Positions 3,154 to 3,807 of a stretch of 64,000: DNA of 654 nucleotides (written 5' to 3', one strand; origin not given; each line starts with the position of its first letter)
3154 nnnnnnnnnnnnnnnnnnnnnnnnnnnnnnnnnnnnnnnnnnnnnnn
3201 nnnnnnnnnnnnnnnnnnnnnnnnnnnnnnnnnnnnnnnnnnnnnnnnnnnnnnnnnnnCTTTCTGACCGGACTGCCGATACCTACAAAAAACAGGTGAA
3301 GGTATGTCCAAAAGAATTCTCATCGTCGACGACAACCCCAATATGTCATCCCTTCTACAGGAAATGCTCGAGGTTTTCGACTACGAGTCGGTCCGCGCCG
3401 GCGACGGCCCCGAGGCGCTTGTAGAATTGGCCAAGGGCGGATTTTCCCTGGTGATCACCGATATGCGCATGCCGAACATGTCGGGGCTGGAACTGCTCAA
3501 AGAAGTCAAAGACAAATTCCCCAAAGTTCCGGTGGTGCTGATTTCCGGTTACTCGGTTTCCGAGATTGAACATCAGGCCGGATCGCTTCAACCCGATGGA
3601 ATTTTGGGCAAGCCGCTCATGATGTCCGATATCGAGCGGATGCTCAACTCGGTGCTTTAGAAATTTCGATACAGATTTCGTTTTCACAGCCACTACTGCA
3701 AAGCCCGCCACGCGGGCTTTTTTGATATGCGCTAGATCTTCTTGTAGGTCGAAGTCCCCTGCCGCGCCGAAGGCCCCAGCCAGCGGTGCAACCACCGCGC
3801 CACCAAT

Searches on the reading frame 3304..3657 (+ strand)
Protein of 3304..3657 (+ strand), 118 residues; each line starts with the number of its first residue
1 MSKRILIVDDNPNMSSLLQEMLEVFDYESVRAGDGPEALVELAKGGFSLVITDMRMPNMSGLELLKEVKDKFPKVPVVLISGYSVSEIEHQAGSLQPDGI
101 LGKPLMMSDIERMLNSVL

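Call 54: search_protein_families(library=pfam, proteins=[window:3304-3657:+], max_evalue=0.001)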
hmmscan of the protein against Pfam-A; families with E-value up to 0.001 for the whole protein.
window:3304-3657:+ (118 aa): 1 family
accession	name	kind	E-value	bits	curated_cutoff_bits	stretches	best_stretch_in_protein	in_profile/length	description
PF00072.30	Response_reg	-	1.6e-22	80.2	30.2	1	5-114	1-110/111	Response regulator receiver domain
